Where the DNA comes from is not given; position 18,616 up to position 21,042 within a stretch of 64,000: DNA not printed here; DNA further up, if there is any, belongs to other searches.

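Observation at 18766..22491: GHKL ATPase fused to a Shedu-like PD-(D/E)xK nuclease, in an operon with Dcm and Vsr: candidate methylation-linked defence system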

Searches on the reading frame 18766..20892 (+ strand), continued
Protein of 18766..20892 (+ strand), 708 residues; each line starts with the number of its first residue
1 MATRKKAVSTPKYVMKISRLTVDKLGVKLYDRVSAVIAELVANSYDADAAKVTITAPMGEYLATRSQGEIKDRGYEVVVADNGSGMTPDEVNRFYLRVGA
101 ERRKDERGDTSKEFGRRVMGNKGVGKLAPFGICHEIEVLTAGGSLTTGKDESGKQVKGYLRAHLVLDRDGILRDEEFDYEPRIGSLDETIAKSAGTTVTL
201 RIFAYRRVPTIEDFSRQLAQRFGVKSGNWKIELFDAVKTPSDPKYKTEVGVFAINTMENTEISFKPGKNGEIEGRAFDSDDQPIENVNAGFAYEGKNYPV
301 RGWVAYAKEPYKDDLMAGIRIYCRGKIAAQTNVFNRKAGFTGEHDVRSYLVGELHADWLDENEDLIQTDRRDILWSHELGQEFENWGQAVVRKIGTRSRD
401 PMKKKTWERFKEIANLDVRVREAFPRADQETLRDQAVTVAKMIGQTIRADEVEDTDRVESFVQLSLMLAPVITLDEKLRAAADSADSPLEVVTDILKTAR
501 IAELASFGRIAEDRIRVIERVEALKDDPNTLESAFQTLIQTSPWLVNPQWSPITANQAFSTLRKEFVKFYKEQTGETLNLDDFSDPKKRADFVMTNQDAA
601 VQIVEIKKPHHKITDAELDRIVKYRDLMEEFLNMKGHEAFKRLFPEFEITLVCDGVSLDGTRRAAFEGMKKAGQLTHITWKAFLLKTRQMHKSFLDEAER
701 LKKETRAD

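Call 32: search_dna_similar(query=window:18766-20889:+, collection=plasmids, mode=protein, max_rows=40, max_evalue=1e-10)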
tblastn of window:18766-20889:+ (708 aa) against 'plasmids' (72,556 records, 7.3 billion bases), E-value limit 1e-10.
Records with a match: 20; places in all: 20; records where one place covers at least 80% of the query: 10.
Best place of each record, by identity: <60% 20.
By first word of the organism name: Burkholderia 4; Rhizobium 3; Campylobacter 2; Neisseria 2; Pantoea 1; Acinetobacter 1; Rubrobacter 1; Deinococcus 1; Haloplanus 1; Halobaculum 1; and 3 more.
By predicted mobility (MOB-suite, as given by PLSDB): non-mobilizable 11; conjugative 8; mobilizable 1.
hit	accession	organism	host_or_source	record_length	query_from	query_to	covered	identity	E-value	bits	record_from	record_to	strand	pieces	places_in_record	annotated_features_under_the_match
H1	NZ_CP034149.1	Pantoea agglomerans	whole organism,Poland, Warsaw area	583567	22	697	95%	26.0%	1e-42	174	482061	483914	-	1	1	ATP-binding protein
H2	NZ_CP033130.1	Acinetobacter wuhouensis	Culture,Sewage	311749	21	701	96%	24.7%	3e-33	145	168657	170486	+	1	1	ATP-binding protein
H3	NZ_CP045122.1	Rubrobacter marinus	single pure culture,marine sediment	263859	5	695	98%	24.0%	4e-27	125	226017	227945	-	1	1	ATP-binding protein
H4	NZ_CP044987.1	Deinococcus sp. AJ005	single cell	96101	12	633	88%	26.3%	6e-22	109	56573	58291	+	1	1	ATP-binding protein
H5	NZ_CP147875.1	Haloplanus sp. GX21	cell culture,marine solar saltern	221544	3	636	90%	25.5%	4e-31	138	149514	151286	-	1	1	ATP-binding protein | DNA cytosine methyltransferase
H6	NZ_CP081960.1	Halobaculum magnesiiphilum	cell culture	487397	10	636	89%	25.3%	1e-31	140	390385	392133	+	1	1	ATP-binding protein | DNA cytosine methyltransferase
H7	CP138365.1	Streptococcus agalactiae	Homo sapiens,cell culture,urine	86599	32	695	94%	23.9%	2e-34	149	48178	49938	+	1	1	ATP-binding protein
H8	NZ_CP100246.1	Burkholderia glumae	cell culture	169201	22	696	95%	22.2%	8e-24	115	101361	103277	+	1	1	ATP-binding protein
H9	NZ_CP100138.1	Burkholderia glumae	cell culture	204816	22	696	95%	22.2%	8e-24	115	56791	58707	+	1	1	ATP-binding protein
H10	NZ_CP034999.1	Rhizobium acidisoli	Phaseolus vulgaris,root nodule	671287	12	567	79%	26.4%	2e-23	114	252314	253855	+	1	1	ATP-binding protein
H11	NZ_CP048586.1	Agrobacterium pusense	walnut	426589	18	626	86%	23.7%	1e-12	79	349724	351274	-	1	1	ATP-binding protein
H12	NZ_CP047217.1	Campylobacter coli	pig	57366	17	572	79%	25.3%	7e-22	109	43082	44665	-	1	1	ATP-binding protein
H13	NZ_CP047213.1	Campylobacter coli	pig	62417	17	572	79%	25.3%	7e-22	109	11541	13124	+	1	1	ATP-binding protein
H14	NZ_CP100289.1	Burkholderia glumae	cell culture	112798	21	550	75%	23.7%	4e-15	87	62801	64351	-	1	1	ATP-binding protein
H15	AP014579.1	Burkholderia sp. RPE67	Riptortus pedestris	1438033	12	470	65%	27.4%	1e-27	127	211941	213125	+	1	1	putative membrane protein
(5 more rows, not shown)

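Call 33: predict_structure(alignment_id=A1)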
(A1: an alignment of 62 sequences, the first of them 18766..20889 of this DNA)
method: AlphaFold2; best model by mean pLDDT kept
length: 708 residues; sequences in the alignment: 62
mean_pLDDT: 90.3   pTM: 0.74
mean pLDDT of the five models: 90.3, 89.7, 89.2, 88.1, 88.0
residues with pLDDT >= 90: 489; 70-90: 192; 50-70: 22; < 50: 5
segments of 3 or more residues with pLDDT < 50: 1-5
pLDDT, mean of each block of 10 residues (from residue 1): 53 83 78 94 95 98 97 98 97 91 91 91 87 97 97 97 96 83 97 98 97 95 81 98 95 92 88 81 93 94 95 90 94 91 89 95 88 95 97 93 94 96 93 96 91 92 92 88 74 80 80 90 93 93 91 87 84 79 70 90 94 95 90 82 90 95 95 95 93 87 78
secondary structure, 60 per line:
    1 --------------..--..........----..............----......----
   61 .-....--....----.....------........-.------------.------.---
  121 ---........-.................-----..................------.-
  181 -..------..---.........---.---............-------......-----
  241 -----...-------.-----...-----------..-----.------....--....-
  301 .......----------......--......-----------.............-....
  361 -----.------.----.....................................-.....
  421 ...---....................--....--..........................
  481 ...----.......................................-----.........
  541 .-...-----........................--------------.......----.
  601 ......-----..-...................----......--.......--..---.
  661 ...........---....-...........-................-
elements in order (helices of 4 or more, strands of 3 or more residues): H19-28 H33-46 E51-56 E63-66 E69-72 E77-81 H88-95 H124-131 E133-149 E155-167 H168-172 E195-203 H211-222 E230-235 E246-248 E262-264 E290-293 E296-299 E301-307 E318-323 E326-331 H343-349 E350-355 H357-360 H378-414 H416-423 H427-446 H449-452 H455-483 H488-526 H532-541 E551-558 H559-574 E589-595 E600-606 H615-633 H638-643 E646-652 H660-671 E675-678 H680-690 H692-707

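Call 35: find_encoding_contigs(protein=P0132, flank=5000, max_places=3)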
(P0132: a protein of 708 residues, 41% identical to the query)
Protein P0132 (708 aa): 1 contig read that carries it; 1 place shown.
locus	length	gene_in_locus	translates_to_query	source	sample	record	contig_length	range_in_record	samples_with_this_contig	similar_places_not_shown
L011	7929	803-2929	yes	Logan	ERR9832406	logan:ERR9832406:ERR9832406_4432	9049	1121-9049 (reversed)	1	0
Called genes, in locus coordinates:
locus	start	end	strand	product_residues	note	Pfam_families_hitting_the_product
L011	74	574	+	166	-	PF01381:HTH_3 (weak)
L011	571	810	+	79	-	-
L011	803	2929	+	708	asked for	PF02518:HATPase_c (weak), PF13589:HATPase_c_3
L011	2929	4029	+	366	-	PF00145:DNA_methylase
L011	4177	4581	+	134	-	PF22014:DUF6932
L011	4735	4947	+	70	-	-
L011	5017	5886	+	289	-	PF13365:Trypsin_2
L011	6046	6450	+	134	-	PF01726:LexA_DNA_bind (weak)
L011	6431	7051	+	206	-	-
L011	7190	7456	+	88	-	-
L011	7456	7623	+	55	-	-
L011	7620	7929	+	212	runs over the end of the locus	PF11363:DUF3164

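Call 36: fold_search(model_id=the predicted structure, library=pdb)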
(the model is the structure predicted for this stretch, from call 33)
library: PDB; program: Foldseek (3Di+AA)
matches with E <= 10: 636; with E <= 0.001: 292
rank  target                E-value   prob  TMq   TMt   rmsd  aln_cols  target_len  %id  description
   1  9a6t_B                3.8e-12  1.00  0.28  0.32  14.6       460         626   12  Integrative model of DNAK-HTPG by crosslinking MS and deep learning (released 2024-09-18)
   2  5hph_B                1.3e-11  1.00  0.27  0.37  17.5       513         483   12  Structure of TRAP1 fragment (released 2016-08-10)
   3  9cdh_B                1.6e-11  1.00  0.31  0.46  11.5       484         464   13  MORC2 PD mutant with DNA (released 2025-07-09)
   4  6xlg_A                1.7e-11  1.00  0.29  0.33  12.3       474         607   12  Full-length Hsc82 in complex with two Aha1 CTD in the presence of ATPgammaS (released 2021-06-30)
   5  6xg6_B                1.7e-11  1.00  0.28  0.32  14.6       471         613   12  Full-length human mitochondrial Hsp90 (TRAP1) with ADP-BeF3 (released 2020-09-30)
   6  4z1i_D                2.0e-11  1.00  0.30  0.45  16.4       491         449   11  Crystal structure of human Trap1 with AMPPNP (released 2015-04-29)
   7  4z1i_C                2.0e-11  1.00  0.27  0.38  17.7       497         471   13  Crystal structure of human Trap1 with AMPPNP (released 2015-04-29)
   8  9cdh_A                2.7e-11  1.00  0.32  0.47  10.9       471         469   13  MORC2 PD mutant with DNA (released 2025-07-09)
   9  8h77_B                3.4e-11  1.00  0.32  0.36  10.8       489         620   12  Hsp90-AhR-p23-XAP2 complex (released 2023-01-04)
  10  4z1i_A                3.6e-11  1.00  0.30  0.52  12.8       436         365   11  Crystal structure of human Trap1 with AMPPNP (released 2015-04-29)
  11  9cdj_B                4.0e-11  1.00  0.31  0.46  11.1       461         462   12  MORC2 ATPase with DNA (released 2025-07-09)
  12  6d14_B                5.5e-11  1.00  0.26  0.30  17.3       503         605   13  Zebrafish TRAP1 bound to AMPPNP and calcium in the asymmetric closed state (released 2018-04-25)
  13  5hph_A                5.8e-11  1.00  0.27  0.38  17.3       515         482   13  Structure of TRAP1 fragment (released 2016-08-10)
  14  7exp_B                6.5e-11  1.00  0.27  0.31  16.9       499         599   12  Crystal structure of zebrafish TRAP1 with AMPPNP and MitoQ (released 2022-01-05)
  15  5uls_B                6.8e-11  1.00  0.30  0.32  15.6       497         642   14  Structure of GRP94 in the active conformation (released 2017-09-27)
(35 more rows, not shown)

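Call 47: find_related_loci(query=A1, collection=metagenome_contigs, flank=4000)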
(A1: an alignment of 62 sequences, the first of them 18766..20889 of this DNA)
Query A1 (708 aa) in metagenome_contigs; peptide patterns used: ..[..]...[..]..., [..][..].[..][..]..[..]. (x = any residue, [..] = any of these).
600 stretches matched a pattern (row limit reached: there are more); 570 encode a relative of the query (tblastn E <= 1e-3); the best 80 are kept; 80 distinct loci.
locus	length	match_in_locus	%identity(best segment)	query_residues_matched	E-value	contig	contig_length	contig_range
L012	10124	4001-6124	92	1-708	0e+0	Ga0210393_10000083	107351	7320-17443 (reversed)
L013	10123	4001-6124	87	1-708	0e+0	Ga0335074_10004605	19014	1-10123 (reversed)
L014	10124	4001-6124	86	1-708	0e+0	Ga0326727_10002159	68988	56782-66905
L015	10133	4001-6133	77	1-707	0e+0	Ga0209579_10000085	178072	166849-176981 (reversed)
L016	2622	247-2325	58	13-703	0e+0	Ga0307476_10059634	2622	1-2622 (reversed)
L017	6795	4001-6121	58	8-703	0e+0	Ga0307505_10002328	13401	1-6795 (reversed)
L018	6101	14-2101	54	12-704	0e+0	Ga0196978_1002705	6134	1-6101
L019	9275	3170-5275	55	12-703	0e+0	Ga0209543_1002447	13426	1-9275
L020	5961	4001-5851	58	12-625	0e+0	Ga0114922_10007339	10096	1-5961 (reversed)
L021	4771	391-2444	55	12-700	0e+0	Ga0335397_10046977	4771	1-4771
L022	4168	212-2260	48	13-703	0e+0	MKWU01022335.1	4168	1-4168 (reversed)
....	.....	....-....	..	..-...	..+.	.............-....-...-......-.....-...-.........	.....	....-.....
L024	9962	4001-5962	39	7-702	1e-157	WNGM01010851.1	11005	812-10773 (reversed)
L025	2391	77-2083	39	9-703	3e-157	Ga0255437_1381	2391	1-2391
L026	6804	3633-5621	39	3-696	8e-146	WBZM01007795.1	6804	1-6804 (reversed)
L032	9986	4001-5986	38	3-696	2e-141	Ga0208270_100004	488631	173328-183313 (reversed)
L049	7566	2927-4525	27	12-624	6e-56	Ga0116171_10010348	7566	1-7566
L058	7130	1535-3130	27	11-624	2e-50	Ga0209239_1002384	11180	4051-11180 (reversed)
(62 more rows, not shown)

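Call 66: search_protein_families(library=ncbifam, proteins=[P0208, P0218, P0220, P0226, P0231, P0240, P0255, P0260, P0266, P0160], max_evalue=1e-20)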
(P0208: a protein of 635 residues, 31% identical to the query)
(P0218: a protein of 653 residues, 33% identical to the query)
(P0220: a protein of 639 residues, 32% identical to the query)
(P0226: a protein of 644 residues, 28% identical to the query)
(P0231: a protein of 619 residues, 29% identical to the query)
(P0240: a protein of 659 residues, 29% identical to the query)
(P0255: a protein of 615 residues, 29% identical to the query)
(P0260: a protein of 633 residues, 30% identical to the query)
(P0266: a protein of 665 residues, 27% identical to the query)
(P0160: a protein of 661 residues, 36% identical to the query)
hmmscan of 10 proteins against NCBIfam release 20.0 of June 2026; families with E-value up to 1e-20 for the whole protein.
P0208 (635 aa): 1 family
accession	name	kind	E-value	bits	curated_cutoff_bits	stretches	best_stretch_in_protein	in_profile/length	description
NF050001.1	restrict_BbrUII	equivalog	3.8e-117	392.5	550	1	1-608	3-645/659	BbrUII/HgiDII family restriction enzyme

P0218 (653 aa): 1 family
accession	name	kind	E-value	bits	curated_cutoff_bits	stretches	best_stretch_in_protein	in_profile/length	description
NF050001.1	restrict_BbrUII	equivalog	2.4e-89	300.6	550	1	25-625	10-646/659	BbrUII/HgiDII family restriction enzyme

P0220 (639 aa): 1 family
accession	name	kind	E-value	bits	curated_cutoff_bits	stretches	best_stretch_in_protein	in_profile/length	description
NF050001.1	restrict_BbrUII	equivalog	4.3e-96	322.9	550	2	253-621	258-644/659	BbrUII/HgiDII family restriction enzyme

P0226 (644 aa): 1 family
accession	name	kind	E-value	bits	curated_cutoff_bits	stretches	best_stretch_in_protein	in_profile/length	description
NF050001.1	restrict_BbrUII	equivalog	2.5e-92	310.5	550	2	22-225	3-207/659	BbrUII/HgiDII family restriction enzyme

P0231 (619 aa): 1 family
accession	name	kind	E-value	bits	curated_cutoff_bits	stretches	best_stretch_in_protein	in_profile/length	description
NF050001.1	restrict_BbrUII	equivalog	6.4e-114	381.8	550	1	15-614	2-647/659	BbrUII/HgiDII family restriction enzyme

P0240 (659 aa): 1 family
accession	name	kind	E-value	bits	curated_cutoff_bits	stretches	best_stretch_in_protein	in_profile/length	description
NF050001.1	restrict_BbrUII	equivalog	7.8e-68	229.6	550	1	7-637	7-655/659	BbrUII/HgiDII family restriction enzyme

P0255 (615 aa): 1 family
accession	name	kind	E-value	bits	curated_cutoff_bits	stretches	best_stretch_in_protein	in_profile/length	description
NF050001.1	restrict_BbrUII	equivalog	1.3e-82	278.4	550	1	2-595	18-648/659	BbrUII/HgiDII family restriction enzyme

P0260 (633 aa): 1 family
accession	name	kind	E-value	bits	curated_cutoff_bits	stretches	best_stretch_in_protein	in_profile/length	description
NF050001.1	restrict_BbrUII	equivalog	2.7e-100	336.8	550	1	8-626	2-652/659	BbrUII/HgiDII family restriction enzyme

P0266 (665 aa): 1 family
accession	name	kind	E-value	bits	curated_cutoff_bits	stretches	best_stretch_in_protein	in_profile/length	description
NF050001.1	restrict_BbrUII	equivalog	4.2e-84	283.3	550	1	28-661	2-652/659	BbrUII/HgiDII family restriction enzyme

P0160 (661 aa): 1 family
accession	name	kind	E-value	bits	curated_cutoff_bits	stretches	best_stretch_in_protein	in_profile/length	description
NF050001.1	restrict_BbrUII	equivalog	2.2e-50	171.9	550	1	1-649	3-643/659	BbrUII/HgiDII family restriction enzyme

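Call 67: find_homologous_proteins(query=P0208, max_evalue=1e-20)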
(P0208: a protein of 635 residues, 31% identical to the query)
Query P0208 (635 aa): 1258 proteins with E <= 1e-20 among 8000 candidates; the best 120 are listed.
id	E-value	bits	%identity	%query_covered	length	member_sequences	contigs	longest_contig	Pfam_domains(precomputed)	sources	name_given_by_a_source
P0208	0.0e+0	1456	100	100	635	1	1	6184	PF02518.32,PF13589.13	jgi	jgi:hypothetical protein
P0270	0.0e+0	1248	84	100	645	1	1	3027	PF13589.13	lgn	-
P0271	1.5e-193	663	48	99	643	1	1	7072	PF13589.13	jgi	-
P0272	2.1e-181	623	45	99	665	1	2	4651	PF02518.32,PF13589.13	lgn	-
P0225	1.2e-180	620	47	99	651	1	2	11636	PF13589.13,PF14082.13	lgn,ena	-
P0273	5.5e-175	601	46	97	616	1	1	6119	PF13589.13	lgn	-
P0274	1.3e-168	580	46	97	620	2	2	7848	PF13589.13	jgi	-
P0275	3.0e-165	569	45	98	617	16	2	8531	PF13589.13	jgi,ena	-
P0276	3.0e-165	569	44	96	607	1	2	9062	PF02518.32,PF13589.13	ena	-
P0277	3.4e-164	566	44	97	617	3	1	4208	PF13589.13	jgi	-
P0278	5.3e-162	559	45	95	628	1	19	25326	PF13589.13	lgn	-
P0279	1.9e-161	557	44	97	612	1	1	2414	PF13589.13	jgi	-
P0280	3.3e-160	553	44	97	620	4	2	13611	PF13589.13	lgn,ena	-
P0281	2.8e-159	550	44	96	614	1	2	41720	PF13589.13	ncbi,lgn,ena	-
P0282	4.5e-159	549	42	100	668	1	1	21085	PF13589.13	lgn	-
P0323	1.0e-128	449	37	97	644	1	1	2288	PF02518.32,PF13589.13,PF14082.13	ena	-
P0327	6.0e-128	446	38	95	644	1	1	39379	PF02518.32,PF13589.13,PF14082.13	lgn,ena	-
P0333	1.3e-127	445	39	98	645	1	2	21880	PF13589.13,PF14082.13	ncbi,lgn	-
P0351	5.4e-126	440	37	97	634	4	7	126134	PF02518.32,PF13589.13,PF14082.13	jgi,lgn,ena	jgi:hypothetical protein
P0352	5.9e-126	439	38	99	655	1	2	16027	PF13589.13,PF14082.13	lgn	-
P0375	1.2e-123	432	36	95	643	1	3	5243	PF13589.13,PF14082.13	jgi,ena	-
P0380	5.2e-123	430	37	97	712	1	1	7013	PF13589.13,PF14082.13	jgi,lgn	jgi:hypothetical protein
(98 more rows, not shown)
